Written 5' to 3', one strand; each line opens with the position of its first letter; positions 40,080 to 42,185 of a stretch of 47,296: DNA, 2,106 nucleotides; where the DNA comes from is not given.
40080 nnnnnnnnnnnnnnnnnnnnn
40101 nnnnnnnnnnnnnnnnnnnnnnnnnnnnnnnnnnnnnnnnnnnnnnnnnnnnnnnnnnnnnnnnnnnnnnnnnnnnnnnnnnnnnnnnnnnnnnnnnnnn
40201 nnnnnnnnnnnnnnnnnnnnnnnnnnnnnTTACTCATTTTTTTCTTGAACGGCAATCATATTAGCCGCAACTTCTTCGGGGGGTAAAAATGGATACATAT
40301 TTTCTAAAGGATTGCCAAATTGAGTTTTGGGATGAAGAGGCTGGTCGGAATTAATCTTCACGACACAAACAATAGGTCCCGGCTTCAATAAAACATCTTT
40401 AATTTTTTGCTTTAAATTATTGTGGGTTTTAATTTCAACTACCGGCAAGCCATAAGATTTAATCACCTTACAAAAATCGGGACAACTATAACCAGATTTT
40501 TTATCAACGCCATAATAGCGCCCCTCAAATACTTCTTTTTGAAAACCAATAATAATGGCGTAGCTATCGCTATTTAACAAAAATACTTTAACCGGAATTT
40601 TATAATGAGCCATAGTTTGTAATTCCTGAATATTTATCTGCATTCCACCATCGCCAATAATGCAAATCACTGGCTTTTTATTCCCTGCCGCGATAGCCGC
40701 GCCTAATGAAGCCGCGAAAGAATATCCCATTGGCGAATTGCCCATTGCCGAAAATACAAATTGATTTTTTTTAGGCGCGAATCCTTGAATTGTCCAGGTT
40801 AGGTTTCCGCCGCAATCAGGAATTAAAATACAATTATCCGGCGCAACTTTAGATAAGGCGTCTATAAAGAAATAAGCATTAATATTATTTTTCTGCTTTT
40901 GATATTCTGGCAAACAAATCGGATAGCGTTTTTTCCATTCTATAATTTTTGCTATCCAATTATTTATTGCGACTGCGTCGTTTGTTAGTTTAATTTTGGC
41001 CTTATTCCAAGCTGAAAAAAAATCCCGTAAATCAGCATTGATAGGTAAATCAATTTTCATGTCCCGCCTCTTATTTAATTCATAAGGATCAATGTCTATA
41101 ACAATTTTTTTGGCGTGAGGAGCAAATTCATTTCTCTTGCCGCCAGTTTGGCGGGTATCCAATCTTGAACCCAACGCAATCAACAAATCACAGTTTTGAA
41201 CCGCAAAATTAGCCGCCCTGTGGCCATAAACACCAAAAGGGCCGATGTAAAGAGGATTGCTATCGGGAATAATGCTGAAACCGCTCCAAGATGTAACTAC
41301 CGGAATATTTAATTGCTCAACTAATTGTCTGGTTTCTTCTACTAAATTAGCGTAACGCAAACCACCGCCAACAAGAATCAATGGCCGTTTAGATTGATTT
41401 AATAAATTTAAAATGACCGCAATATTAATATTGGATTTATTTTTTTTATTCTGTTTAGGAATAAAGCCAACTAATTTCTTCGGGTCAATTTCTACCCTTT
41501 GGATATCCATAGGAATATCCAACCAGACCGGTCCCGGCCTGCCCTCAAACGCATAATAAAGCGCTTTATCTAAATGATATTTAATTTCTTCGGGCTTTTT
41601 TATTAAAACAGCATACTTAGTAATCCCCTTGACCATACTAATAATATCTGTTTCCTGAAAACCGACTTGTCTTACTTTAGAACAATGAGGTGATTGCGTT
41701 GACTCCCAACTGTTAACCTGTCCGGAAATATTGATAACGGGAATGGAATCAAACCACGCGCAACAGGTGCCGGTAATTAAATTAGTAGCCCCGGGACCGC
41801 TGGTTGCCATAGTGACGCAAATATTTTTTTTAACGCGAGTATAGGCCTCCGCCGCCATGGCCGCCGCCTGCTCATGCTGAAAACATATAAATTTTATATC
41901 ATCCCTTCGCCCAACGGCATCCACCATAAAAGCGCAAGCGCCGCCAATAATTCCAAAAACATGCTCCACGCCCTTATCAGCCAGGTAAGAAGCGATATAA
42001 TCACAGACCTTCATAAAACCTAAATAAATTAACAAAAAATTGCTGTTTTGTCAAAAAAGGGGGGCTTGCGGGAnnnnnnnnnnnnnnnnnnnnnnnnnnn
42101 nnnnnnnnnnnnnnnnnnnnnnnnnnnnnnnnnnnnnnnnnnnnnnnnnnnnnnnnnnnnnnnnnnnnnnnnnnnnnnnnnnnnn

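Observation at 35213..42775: CDP-hexose operon with an acetolactate-synthase-like ThDP enzyme between rfbF and rfbG, plus a Lys-to-His 3-dehydratase: candidate branched-chain deoxy/amino-sugar pathway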

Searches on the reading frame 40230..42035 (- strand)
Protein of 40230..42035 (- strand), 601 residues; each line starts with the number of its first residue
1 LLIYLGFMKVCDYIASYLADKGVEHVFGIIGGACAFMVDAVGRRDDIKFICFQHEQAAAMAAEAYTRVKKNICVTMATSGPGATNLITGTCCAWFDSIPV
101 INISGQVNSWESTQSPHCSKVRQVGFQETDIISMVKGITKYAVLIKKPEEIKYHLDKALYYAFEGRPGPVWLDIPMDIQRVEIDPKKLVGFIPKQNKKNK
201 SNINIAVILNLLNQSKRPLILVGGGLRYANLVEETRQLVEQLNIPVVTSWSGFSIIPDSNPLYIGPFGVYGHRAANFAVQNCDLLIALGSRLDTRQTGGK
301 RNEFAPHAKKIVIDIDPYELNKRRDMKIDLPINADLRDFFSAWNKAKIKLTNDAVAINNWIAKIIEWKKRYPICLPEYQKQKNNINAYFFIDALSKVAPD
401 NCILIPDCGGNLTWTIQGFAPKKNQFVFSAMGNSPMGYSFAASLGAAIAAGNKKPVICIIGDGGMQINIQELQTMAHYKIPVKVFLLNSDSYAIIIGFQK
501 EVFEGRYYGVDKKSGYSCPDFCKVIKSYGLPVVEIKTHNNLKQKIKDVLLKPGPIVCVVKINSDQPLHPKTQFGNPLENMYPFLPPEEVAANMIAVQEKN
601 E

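Call 3: search_protein_families(library=pfam, proteins=[window:40230-42035:-])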
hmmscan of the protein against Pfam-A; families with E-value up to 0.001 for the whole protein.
window:40230-42035:- (601 aa): 3 families
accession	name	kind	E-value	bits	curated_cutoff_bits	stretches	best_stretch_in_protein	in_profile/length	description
PF00205.28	TPP_enzyme_M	-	4.7e-41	140.1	30.4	1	206-341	2-135/137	Thiamine pyrophosphate enzyme, central domain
PF02775.26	TPP_enzyme_C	-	1.9e-32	112.6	21.9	1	408-559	2-151/151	Thiamine pyrophosphate enzyme, C-terminal TPP binding domain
PF02776.23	TPP_enzyme_N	-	2.1e-30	105.4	26.8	1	8-133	1-118/119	Thiamine pyrophosphate enzyme, N-terminal TPP binding domain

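Call 4: search_protein_families(library=ncbifam, proteins=[window:40230-42035:-])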
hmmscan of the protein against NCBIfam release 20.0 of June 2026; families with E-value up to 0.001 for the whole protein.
window:40230-42035:- (601 aa): 54 families (the best 25 are shown)
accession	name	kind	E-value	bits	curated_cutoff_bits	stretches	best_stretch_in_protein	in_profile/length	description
TIGR00118.1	acolac_lg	equivalog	8.9e-126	420.6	538.35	1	9-581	2-554/557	biosynthetic-type acetolactate synthase large subunit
NF006524.0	PRK08978.1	equivalog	7.2e-123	410.7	738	1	11-577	4-540/548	acetolactate synthase 2 catalytic subunit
NF005651.0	PRK07418.1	subfamily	1.2e-116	390.4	942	1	17-597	28-582/617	acetolactate synthase large subunit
NF004710.0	PRK06048.1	equivalog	1.6e-113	380.1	976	1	8-578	8-554/561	acetolactate synthase large subunit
NF004919.0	PRK06276.1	equivalog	1.5e-111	373.6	866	1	8-568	1-545/582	acetolactate synthase large subunit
NF006016.1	PRK08155.1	equivalog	7.8e-107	358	870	1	12-574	7-545/554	acetolactate synthase large subunit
NF005228.0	PRK06725.1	equivalog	1.8e-106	356.6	991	1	12-569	20-553/571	acetolactate synthase large subunit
NF005860.0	PRK07789.1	equivalog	2.7e-105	353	881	1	16-572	42-589/615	acetolactate synthase large subunit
NF006319.0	PRK08527.1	equivalog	7.3e-101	338.3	905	1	12-580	8-557/565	acetolactate synthase large subunit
NF005824.0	PRK07710.1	equivalog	9.4e-101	337.9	976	1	17-580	26-567/573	acetolactate synthase large subunit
NF006581.0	PRK09107.1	equivalog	1.2e-100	337.5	974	1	12-587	15-577/595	acetolactate synthase 3 large subunit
NF005058.0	PRK06466.1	equivalog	3.3e-99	332.9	951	1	11-566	7-552/574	acetolactate synthase 3 large subunit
NF005584.0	PRK07282.1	equivalog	6e-99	332.1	970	1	12-574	14-553/566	acetolactate synthase large subunit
NF005409.0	PRK06965.1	equivalog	5.4e-94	315.7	1035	1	15-576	28-576/587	acetolactate synthase 3 catalytic subunit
NF006525.0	PRK08979.1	equivalog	3.9e-92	309.5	1084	1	12-580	8-564/572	acetolactate synthase 3 large subunit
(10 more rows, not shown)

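Call 8: search_solved_structures(query=window:40230-42035:-, max_evalue=1e-20)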
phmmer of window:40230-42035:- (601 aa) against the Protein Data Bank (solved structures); distinct sequences matched with E-value up to 1e-20: 137 (the best 60 are shown).
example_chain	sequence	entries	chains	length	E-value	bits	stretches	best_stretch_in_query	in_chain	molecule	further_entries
8rph_A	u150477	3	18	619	7e-111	374.6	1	8-594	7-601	Thiamine pyrophosphate-binding protein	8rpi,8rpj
5ahk_A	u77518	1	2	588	2.3e-102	346.4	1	7-582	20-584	ACETOLACTATE SYNTHASE II, LARGE SUBUNIT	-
6lpi_A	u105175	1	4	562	2.8e-79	270.2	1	11-572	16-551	Acetolactate synthase isozyme 1 large subunit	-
8xod_A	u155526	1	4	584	1.2e-71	245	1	15-564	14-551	BbmA-G484F complex with CBOA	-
1jsc_A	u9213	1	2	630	1.4e-70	241.4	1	18-587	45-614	ACETOHYDROXY-ACID SYNTHASE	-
8x3x_A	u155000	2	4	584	1.4e-70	241.4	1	15-564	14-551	BbmA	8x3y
6u9d_A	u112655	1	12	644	1.5e-70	241.3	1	18-587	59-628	Acetolactate synthase catalytic subunit, mitochondrial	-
1n0h_A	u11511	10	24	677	1.8e-70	241.1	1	18-587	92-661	Acetolactate synthase | Acetolactate synthase, mitochondrial | Acetolactate synthase catalytic subunit, mitochondrial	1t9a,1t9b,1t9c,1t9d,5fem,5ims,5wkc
7u25_A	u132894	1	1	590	6e-70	239.4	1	10-560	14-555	Acetolactate synthase, chloroplastic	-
3e9y_A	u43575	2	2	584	6e-70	239.4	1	10-560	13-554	Acetolactate synthase, chloroplastic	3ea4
7tzz_A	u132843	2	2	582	1.4e-69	238.2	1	10-560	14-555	Acetolactate synthase, chloroplastic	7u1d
6u9h_A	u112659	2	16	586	2.2e-69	237.5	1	10-560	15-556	Acetolactate synthase, chloroplastic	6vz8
1ybh_A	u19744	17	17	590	2.2e-69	237.5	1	10-560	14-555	Acetolactate synthase, chloroplast | Acetolactate synthase | Acetolactate synthase, chloroplastic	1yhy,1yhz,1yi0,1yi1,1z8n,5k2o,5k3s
8et5_A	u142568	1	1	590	2.3e-69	237.5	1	10-560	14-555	Acetolactate synthase, chloroplastic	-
7stq_A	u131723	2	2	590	2.9e-69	237.1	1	10-560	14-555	Acetolactate synthase, chloroplastic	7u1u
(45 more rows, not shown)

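Call 15: find_homologous_proteins(query=window:40230-42035:-, max_evalue=1e-50)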
Query window:40230-42035:- (601 aa): 7906 proteins with E <= 1e-50 among 8000 candidates; the best 120 are listed.
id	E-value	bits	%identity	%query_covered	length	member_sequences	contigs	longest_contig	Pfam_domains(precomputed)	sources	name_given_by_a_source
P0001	0.0e+0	1380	100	99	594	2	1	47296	PF02775.27,PF02776.24,PF00205.29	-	-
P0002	0.0e+0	1168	83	99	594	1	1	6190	PF02775.27,PF02776.24,PF00205.29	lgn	-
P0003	5.5e-248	842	62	98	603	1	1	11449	PF02775.27,PF02776.24,PF00205.29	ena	-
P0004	6.8e-207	707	55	98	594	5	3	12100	PF02775.27,PF02776.24,PF00205.29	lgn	-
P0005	3.0e-204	698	55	97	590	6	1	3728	PF02775.27,PF02776.24,PF00205.29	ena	-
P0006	7.8e-204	697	53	98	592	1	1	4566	PF02775.27,PF02776.24,PF00205.29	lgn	-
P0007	1.3e-203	696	55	98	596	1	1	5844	PF02775.27,PF02776.24,PF00205.29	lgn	-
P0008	5.4e-203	694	55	98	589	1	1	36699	PF02775.27,PF02776.24,PF00205.29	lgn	-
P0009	2.5e-202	692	54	98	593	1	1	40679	PF02775.27,PF02776.24,PF00205.29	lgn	-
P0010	5.0e-202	691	52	98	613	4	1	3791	PF02775.27,PF02776.24,PF00205.29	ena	-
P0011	8.4e-202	690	54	98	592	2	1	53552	PF02775.27,PF02776.24,PF00205.29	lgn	-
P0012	2.2e-201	688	53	98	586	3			PF02775.27,PF02776.24,PF00205.29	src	-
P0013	2.7e-201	688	52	98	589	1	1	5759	PF02775.27,PF02776.24,PF00205.29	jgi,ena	-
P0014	3.5e-201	688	53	98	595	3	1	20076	PF02775.27,PF02776.24,PF00205.29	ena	-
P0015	4.3e-201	687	52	98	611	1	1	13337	PF02775.27,PF02776.24,PF00205.29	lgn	-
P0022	2.5e-199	682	52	98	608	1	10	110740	PF02775.27,PF02776.24,PF00205.29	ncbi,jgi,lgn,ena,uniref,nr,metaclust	ncbi:MAG: hypothetical protein A2831_00555 [Candidatus Yanofskybacteria bacterium RIFCSPHIGHO2_01_FU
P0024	4.0e-199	681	52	98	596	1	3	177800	PF02775.27,PF02776.24,PF00205.29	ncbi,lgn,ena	ncbi:MAG: thiamine pyrophosphate-binding protein [Patescibacteria group bacterium]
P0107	1.5e-190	653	52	98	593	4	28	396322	PF02775.27,PF02776.24,PF00205.29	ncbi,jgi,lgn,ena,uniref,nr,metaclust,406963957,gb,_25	ncbi:MAG: hypothetical protein ACD_32C00113G0025 [uncultured bacterium]|uniref:Acetolactate synthase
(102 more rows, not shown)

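Call 16: find_encoding_contigs(protein=P0107, flank=9000, max_places=2)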
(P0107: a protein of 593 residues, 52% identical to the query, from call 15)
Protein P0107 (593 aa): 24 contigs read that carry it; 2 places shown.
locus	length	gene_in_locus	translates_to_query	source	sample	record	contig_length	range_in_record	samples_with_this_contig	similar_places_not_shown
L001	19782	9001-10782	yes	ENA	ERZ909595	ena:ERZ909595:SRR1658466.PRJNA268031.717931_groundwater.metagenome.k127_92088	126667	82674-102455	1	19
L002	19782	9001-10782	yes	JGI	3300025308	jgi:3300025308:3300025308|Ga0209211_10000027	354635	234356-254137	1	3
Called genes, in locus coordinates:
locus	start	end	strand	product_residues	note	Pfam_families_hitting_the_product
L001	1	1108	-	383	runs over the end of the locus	PF02350:Epimerase_2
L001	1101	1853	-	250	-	PF00551:Formyl_trans_N, PF02911:Formyl_trans_C (weak)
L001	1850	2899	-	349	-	PF03102:NeuB, PF08666:SAF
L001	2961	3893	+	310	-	PF01408:GFO_IDH_MocA, PF22725:GFO_IDH_MocA_C3 (weak)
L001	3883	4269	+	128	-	PF00903:Glyoxalase, PF18029:Glyoxalase_6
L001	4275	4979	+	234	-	PF02348:CTP_transf_3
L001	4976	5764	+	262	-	PF00106:adh_short, PF01370:Epimerase (weak), PF08659:KR, PF13561:adh_short_C2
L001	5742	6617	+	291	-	PF00977:His_biosynth, PF01207:Dus (faint), PF02581:TMP-TENI (faint), PF03060:NMO (faint), PF05690:ThiG (faint)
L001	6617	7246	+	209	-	PF00117:GATase, PF07685:GATase_3 (weak), PF01174:SNO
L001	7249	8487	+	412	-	-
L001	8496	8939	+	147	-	-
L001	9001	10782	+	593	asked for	PF02776:TPP_enzyme_N, PF00205:TPP_enzyme_M, PF02775:TPP_enzyme_C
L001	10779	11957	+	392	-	PF00155:Aminotran_1_2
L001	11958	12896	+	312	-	PF01073:3Beta_HSD, PF01370:Epimerase, PF02719:Polysacc_synt_2, PF04321:RmlD_sub_bind, PF05368:NmrA (faint), PF07993:NAD_binding_4 (faint), PF16363:GDP_Man_Dehyd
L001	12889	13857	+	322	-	PF00535:Glycos_transf_2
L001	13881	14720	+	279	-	-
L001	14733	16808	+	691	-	-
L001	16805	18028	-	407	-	PF00155:Aminotran_1_2, PF01041:DegT_DnrJ_EryC1, PF01053:Cys_Met_Meta_PP (weak), PF01212:Beta_elim_lyase (weak)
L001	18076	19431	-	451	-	PF03721:UDPG_MGDP_dh_N, PF00984:UDPG_MGDP_dh, PF03720:UDPG_MGDP_dh_C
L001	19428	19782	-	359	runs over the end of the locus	PF01073:3Beta_HSD, PF01370:Epimerase, PF02719:Polysacc_synt_2 (faint), PF16363:GDP_Man_Dehyd, PF07993:NAD_binding_4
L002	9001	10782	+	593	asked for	PF02776:TPP_enzyme_N, PF00205:TPP_enzyme_M, PF02775:TPP_enzyme_C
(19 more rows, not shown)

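Call 17: find_encoding_contigs(protein=P0024, flank=9000, max_places=2)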
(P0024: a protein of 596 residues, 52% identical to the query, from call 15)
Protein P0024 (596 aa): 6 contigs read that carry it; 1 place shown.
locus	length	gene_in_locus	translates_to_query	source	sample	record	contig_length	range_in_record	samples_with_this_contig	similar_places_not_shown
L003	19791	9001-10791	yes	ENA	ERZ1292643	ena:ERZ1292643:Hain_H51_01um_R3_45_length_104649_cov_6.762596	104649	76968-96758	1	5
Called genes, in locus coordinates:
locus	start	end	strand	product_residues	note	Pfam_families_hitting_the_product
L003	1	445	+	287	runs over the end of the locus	PF01370:Epimerase, PF04321:RmlD_sub_bind, PF07993:NAD_binding_4 (faint), PF01073:3Beta_HSD (weak), PF16363:GDP_Man_Dehyd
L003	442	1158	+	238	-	PF00535:Glycos_transf_2, PF13641:Glyco_tranf_2_3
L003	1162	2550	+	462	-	PF13231:PMT_2 (weak)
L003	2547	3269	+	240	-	PF00483:NTP_transferase, PF12804:NTP_transf_3 (weak)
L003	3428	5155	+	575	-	PF02310:B12-binding, PF04055:Radical_SAM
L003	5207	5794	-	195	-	-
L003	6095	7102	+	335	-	PF01073:3Beta_HSD, PF01370:Epimerase, PF02719:Polysacc_synt_2, PF04321:RmlD_sub_bind, PF05368:NmrA, PF07993:NAD_binding_4, PF16363:GDP_Man_Dehyd, PF13460:NAD_binding_10, +1 more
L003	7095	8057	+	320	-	PF01073:3Beta_HSD, PF01370:Epimerase, PF02719:Polysacc_synt_2, PF04321:RmlD_sub_bind, PF07993:NAD_binding_4 (weak), PF16363:GDP_Man_Dehyd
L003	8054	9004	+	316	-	PF00535:Glycos_transf_2, PF10111:Glyco_tranf_2_2 (weak)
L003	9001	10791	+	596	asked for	PF02776:TPP_enzyme_N, PF00205:TPP_enzyme_M, PF02775:TPP_enzyme_C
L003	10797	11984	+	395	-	PF00155:Aminotran_1_2, PF01053:Cys_Met_Meta_PP (weak), PF00266:Aminotran_5 (weak), PF01041:DegT_DnrJ_EryC1 (weak)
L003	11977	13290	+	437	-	PF01041:DegT_DnrJ_EryC1, PF00266:Aminotran_5 (faint)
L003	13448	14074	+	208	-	-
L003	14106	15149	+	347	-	PF01471:PG_binding_1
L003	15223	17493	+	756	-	PF04932:Wzy_C, PF14559:TPR_19 (faint)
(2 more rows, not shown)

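Call 18: find_encoding_contigs(protein=P0022, flank=9000, max_places=2)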
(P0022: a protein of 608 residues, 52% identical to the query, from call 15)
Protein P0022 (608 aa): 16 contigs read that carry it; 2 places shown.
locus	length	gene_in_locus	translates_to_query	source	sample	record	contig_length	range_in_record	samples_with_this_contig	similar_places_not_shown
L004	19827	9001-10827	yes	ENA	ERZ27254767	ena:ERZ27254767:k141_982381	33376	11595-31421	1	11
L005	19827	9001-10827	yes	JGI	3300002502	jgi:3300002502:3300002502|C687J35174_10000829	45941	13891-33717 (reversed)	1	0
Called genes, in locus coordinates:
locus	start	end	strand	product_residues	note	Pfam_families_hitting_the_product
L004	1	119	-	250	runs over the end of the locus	PF02348:CTP_transf_3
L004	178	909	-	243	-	PF00535:Glycos_transf_2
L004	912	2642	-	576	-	-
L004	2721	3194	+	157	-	PF14667:Polysacc_synt_C, PF00190:Cupin_1 (weak), PF07883:Cupin_2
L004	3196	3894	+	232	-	PF01370:Epimerase (weak)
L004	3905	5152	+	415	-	PF08421:Methyltransf_13, PF13489:Methyltransf_23, PF08484:Methyltransf_14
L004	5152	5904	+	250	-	PF00106:adh_short, PF01370:Epimerase (weak), PF08659:KR, PF13561:adh_short_C2, PF16363:GDP_Man_Dehyd (faint)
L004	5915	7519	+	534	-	-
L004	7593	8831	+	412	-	PF00155:Aminotran_1_2 (weak), PF00266:Aminotran_5 (weak), PF01041:DegT_DnrJ_EryC1, PF01212:Beta_elim_lyase, PF01053:Cys_Met_Meta_PP (weak)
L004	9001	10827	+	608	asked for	PF02776:TPP_enzyme_N, PF00205:TPP_enzyme_M, PF02775:TPP_enzyme_C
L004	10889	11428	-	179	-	-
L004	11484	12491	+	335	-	PF00535:Glycos_transf_2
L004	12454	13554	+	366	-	PF01073:3Beta_HSD, PF01370:Epimerase, PF02719:Polysacc_synt_2 (weak), PF07993:NAD_binding_4 (weak), PF16363:GDP_Man_Dehyd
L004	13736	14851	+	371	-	PF00155:Aminotran_1_2, PF01041:DegT_DnrJ_EryC1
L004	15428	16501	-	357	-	-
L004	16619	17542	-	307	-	PF00892:EamA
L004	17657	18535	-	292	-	PF03102:NeuB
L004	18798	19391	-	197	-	PF13580:SIS_2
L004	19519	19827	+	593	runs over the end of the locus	PF04055:Radical_SAM (weak)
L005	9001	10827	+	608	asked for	PF02776:TPP_enzyme_N, PF00205:TPP_enzyme_M, PF02775:TPP_enzyme_C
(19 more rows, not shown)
